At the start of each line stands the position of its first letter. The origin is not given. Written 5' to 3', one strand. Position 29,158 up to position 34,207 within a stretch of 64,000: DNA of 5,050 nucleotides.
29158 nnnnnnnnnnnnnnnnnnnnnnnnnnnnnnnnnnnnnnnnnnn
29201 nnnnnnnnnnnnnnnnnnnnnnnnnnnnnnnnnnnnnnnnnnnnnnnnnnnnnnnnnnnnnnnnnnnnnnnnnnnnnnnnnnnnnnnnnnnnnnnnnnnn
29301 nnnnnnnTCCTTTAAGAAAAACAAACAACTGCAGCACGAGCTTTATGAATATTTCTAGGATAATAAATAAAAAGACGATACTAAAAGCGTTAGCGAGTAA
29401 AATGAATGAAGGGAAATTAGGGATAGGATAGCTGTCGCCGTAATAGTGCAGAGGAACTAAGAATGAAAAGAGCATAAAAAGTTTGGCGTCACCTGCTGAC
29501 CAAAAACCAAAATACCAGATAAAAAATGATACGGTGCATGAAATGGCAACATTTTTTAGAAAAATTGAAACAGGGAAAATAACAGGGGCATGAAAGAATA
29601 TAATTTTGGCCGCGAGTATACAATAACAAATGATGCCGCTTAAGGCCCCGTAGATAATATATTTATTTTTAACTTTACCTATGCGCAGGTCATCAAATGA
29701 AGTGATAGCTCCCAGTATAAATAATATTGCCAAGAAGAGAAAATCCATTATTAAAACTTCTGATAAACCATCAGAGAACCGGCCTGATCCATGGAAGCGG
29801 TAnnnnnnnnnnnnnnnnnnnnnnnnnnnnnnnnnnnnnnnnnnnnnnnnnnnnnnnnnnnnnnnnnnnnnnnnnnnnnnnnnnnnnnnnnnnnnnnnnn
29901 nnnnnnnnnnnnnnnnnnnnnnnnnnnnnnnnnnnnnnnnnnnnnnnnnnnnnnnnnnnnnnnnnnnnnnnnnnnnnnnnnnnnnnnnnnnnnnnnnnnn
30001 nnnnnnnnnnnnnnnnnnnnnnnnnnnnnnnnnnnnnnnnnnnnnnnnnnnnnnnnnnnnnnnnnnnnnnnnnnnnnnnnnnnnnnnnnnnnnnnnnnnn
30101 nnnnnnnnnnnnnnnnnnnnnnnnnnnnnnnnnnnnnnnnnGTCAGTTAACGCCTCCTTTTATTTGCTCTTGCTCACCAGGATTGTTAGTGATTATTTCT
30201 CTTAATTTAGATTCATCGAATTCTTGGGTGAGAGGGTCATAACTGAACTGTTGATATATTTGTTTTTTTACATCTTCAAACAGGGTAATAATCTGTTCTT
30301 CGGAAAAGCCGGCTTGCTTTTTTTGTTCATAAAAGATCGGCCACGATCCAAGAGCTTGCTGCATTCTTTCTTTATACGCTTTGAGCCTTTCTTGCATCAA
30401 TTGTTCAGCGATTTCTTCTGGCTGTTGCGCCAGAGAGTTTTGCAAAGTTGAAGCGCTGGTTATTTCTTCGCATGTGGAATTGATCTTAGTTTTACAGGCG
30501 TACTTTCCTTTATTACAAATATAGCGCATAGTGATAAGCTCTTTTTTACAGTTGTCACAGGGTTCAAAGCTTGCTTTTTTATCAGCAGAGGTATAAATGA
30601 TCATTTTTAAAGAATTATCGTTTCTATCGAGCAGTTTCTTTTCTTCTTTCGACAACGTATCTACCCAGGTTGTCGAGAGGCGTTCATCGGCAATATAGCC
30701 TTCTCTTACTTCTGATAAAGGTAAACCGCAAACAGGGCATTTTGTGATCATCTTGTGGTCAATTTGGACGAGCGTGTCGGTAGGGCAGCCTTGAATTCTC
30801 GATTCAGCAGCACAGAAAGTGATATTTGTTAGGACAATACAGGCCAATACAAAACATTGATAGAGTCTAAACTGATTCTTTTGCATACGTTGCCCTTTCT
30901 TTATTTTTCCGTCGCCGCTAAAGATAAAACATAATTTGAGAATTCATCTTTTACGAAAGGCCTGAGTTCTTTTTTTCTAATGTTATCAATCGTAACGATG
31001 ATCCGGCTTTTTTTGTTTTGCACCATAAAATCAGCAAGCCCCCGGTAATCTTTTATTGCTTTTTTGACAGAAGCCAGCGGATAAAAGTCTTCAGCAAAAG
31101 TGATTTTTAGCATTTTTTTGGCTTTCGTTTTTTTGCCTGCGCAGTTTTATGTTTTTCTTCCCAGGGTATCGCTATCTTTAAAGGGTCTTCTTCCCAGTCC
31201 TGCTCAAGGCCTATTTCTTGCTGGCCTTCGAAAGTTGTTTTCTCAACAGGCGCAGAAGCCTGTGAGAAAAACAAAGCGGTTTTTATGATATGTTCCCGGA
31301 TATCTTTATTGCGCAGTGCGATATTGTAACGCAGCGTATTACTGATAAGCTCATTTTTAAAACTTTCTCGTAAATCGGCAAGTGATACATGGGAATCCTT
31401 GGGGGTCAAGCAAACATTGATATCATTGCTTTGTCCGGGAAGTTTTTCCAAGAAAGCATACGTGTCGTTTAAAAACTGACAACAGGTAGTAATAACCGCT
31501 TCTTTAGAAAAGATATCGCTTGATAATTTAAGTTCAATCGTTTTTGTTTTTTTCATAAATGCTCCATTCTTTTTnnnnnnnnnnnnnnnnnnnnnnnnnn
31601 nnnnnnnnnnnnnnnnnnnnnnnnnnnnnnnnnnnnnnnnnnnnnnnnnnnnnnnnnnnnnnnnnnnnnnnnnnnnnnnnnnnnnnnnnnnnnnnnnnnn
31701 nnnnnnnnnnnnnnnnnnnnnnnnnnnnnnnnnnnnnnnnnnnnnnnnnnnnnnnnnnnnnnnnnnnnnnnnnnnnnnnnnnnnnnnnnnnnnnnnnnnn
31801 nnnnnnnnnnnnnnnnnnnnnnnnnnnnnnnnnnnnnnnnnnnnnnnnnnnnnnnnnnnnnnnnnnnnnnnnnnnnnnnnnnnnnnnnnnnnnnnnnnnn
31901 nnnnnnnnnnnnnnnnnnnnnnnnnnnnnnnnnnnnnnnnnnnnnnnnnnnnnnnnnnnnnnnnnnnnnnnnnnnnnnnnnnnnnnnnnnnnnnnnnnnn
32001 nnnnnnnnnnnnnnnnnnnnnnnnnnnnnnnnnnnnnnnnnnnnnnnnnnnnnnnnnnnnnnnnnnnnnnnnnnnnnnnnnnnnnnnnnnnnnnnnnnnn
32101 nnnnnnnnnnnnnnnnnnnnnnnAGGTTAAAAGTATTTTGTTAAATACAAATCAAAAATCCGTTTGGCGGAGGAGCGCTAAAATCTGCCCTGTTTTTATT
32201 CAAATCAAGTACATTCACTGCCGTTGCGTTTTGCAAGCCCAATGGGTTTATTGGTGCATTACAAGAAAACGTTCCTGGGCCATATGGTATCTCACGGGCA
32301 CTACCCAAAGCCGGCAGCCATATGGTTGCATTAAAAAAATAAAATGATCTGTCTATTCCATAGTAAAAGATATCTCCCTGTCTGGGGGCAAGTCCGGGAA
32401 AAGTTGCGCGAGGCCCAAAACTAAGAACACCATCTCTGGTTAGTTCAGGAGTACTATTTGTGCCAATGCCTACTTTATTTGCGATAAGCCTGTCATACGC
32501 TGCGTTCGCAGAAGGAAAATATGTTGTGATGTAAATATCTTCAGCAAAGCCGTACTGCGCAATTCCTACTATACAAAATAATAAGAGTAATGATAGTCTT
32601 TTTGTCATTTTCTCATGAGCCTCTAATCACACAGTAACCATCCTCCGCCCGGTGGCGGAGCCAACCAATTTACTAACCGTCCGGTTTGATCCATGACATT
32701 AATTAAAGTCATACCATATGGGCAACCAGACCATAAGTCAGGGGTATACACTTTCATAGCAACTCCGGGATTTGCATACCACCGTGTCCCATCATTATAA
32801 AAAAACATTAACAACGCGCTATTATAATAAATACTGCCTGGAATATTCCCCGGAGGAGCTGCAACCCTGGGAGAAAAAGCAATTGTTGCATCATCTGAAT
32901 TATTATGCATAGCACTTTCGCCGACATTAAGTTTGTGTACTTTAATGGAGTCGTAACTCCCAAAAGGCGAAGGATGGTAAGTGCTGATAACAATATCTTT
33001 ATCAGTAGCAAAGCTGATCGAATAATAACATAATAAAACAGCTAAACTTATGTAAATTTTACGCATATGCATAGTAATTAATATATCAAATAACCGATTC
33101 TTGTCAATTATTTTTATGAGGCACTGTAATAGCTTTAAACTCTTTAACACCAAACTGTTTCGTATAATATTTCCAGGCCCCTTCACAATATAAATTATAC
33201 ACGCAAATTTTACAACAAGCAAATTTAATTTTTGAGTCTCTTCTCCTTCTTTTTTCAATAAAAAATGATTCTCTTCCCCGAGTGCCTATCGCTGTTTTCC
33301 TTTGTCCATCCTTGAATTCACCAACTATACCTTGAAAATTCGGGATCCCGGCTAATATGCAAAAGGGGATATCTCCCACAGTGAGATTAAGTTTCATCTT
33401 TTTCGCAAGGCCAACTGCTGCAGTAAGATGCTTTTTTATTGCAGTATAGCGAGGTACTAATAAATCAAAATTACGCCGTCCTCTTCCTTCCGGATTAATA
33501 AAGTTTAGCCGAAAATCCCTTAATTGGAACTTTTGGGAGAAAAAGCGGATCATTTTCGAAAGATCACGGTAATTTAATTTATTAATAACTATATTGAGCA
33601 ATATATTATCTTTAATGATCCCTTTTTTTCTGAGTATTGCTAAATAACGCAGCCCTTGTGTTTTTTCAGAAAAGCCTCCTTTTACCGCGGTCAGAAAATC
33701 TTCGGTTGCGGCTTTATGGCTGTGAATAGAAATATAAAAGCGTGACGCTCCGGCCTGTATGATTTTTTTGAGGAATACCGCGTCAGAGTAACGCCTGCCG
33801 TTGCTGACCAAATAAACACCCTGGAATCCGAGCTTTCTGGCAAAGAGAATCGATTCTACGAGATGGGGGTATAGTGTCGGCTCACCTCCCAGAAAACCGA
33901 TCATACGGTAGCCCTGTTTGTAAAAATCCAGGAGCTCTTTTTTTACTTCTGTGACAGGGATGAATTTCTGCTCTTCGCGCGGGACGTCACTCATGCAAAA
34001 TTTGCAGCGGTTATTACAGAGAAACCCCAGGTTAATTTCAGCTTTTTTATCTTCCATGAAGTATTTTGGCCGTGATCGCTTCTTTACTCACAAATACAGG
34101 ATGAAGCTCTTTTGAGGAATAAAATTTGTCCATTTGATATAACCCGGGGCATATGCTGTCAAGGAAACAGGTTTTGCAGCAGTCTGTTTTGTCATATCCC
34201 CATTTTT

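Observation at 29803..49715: A roughly 20 kb co-directional array of 12 radical-SAM ORFs (about 16 rSAM domains) coupled to a His-Xaa-Ser repeat protein and small secreted paralogs: a candidate expanded Hxs-like maturation system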

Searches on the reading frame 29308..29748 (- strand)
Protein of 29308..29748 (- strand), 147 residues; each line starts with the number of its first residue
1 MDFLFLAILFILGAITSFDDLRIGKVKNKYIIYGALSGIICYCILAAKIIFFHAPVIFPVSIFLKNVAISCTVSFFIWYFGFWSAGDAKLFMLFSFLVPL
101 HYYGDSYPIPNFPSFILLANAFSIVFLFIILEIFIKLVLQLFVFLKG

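Call 47: search_protein_families(library=pfam, max_evalue=10, proteins=[window:29308-29748:-])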
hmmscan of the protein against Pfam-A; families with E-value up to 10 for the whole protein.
seq(147 aa): 1 family
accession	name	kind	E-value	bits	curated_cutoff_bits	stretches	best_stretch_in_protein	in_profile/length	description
PF01478.23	Peptidase_A24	-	0.00024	22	26.5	1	8-126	2-89/104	Type IV leader peptidase family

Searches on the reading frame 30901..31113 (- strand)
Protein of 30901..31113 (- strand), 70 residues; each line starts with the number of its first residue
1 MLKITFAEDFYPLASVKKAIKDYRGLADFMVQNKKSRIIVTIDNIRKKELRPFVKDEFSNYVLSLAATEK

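Call 5: search_protein_families(library=ncbifam, max_evalue=0.1, proteins=[window:30901-31113:-])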
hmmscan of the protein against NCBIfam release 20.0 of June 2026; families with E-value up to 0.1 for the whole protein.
window:30901-31113:- (70 aa): 2 families
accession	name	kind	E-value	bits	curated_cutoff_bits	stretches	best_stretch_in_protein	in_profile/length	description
NF038315.1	HxsD_rel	equivalog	1.7e-15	56.9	41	1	4-65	1-60/62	HxsD-like protein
TIGR03976.1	chp_LLNDYxLRE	equivalog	0.023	15.1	50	1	8-64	3-61/90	His-Xaa-Ser system protein HxsD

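Call 7: search_protein_families(library=pfam, max_evalue=0.01, proteins=[window:30901-31113:-])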
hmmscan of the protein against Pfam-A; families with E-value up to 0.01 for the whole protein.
window:30901-31113:- (70 aa): 0 families

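Call 64: search_protein_families(library=padloc, max_evalue=0.001, proteins=[window:30901-31113:-])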
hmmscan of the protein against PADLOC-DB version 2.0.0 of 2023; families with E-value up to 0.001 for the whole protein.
window:30901-31113:- (70 aa): 0 families

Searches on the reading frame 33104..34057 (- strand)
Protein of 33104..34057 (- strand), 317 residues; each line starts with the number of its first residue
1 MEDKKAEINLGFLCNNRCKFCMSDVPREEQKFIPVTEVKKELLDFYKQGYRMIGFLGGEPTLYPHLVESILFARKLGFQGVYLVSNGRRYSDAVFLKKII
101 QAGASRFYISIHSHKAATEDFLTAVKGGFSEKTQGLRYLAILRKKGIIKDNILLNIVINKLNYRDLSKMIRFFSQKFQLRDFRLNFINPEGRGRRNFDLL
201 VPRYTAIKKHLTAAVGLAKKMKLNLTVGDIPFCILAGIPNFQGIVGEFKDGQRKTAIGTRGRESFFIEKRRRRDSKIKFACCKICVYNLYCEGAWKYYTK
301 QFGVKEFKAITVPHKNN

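Call 5: search_protein_families(library=ncbifam, max_evalue=0.1, proteins=[window:33104-34057:-])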
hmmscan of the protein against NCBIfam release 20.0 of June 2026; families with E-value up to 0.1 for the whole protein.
window:33104-34057:- (317 aa): 49 families (the best 25 are shown)
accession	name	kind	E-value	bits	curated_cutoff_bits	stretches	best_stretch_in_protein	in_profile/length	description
NF038332.1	rSAM_rare_HxsC4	exception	2.5e-40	138.7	500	1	4-309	14-334/335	radical SAM protein HxsC4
TIGR03977.1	rSAM_pair_HxsC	equivalog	7.1e-26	90.8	267.9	1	14-236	35-254/292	His-Xaa-Ser system radical SAM maturase HxsC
NF038283.1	viperin_w_prok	equivalog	5.7e-15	55.2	180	1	14-171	12-176/281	viperin family antiviral radical SAM protein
TIGR04055.1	rSAM_NirJ2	equivalog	4.4e-14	52.8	500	1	13-195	9-182/326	putative heme d1 biosynthesis radical SAM protein NirJ2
NF045702.1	rSAM_GDGT_ether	equivalog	1.2e-13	50.5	450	1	7-176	89-256/486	tetraether lipid synthase Tes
TIGR04545.1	rSAM_ahbD_hemeb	equivalog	2.8e-13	50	500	1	12-200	8-188/339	heme b synthase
TIGR02666.1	moaA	equivalog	4e-13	49.1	284.05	1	14-176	20-183/336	GTP 3',8-cyclase MoaA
TIGR04317.1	W_rSAM_matur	equivalog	6.2e-13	48.6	380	1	6-175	6-173/349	tungsten cofactor oxidoreductase radical SAM maturase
NF045646.2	rSAM_Se_TrsS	equivalog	4.3e-12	45.3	490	1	13-176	95-254/441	radical SAM (seleno)protein TrsS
TIGR02668.1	moaA_archaeal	equivalog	7.1e-12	44.9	325.25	1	8-192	14-189/303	GTP 3',8-cyclase MoaA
TIGR04303.1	GeoRSP_rSAM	equivalog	2.9e-11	43.5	400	1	13-195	14-185/325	GeoRSP system radical SAM/SPASM protein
TIGR04051.1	rSAM_NirJ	equivalog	1e-10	41.2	515.45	1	9-197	7-186/354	heme d1 biosynthesis radical SAM protein NirJ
NF001199.0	PRK00164.2-1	equivalog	5.2e-10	39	231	1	8-176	16-178/308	GTP 3',8-cyclase MoaA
TIGR04546.1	rSAM_ahbC_deAc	equivalog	1.2e-09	37.5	650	1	9-174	44-201/390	12,18-didecarboxysiroheme deacetylase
TIGR02109.1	PQQ_syn_pqqE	equivalog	1.5e-09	37.3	381.35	1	9-216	12-211/358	pyrroloquinoline quinone biosynthesis protein PqqE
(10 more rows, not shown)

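Call 64: search_protein_families(library=padloc, max_evalue=0.001, proteins=[window:33104-34057:-])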
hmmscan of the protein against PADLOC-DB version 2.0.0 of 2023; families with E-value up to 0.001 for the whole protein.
window:33104-34057:- (317 aa): 3 families
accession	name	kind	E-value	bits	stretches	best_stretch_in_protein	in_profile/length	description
PDLC02903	pVip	-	9.4e-18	62.6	1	14-175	10-163/257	Viperins not associated with kinases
PDLC02904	pVip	-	7.1e-17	59.8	1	13-171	12-163/262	Viperins associated with kinases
PDLC02905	pVip-kinase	-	1.1e-09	36.1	1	13-170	191-350/474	Viperin-kinase fusion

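Call 73: search_solved_structures(query=window:33104-34057:-, max_evalue=0.00001)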
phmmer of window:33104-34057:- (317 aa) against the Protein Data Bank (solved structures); distinct sequences matched with E-value up to 0.00001: 7.
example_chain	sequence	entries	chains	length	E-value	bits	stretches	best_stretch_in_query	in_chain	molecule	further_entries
7tol_A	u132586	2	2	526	1.2e-09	41.1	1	7-123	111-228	glycerol dibiphytanyl glycerol tetraether - macrocyclic archaeol synthase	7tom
9dfw_A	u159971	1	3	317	1.3e-06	31.2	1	12-190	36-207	Radical SAM core domain-containing protein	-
6b4c_A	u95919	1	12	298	1.5e-06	31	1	12-189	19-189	Viperin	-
9dfu_A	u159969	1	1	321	1.6e-06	30.9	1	13-192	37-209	Radical SAM core domain-containing protein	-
9dgw_A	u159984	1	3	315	1.7e-06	30.8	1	12-189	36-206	Radical SAM core domain-containing protein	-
7n7i_A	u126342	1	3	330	1.9e-06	30.7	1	12-189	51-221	Viperin-like enzyme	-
9dfn_A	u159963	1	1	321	1.9e-06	30.6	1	13-192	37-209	Radical SAM core domain-containing protein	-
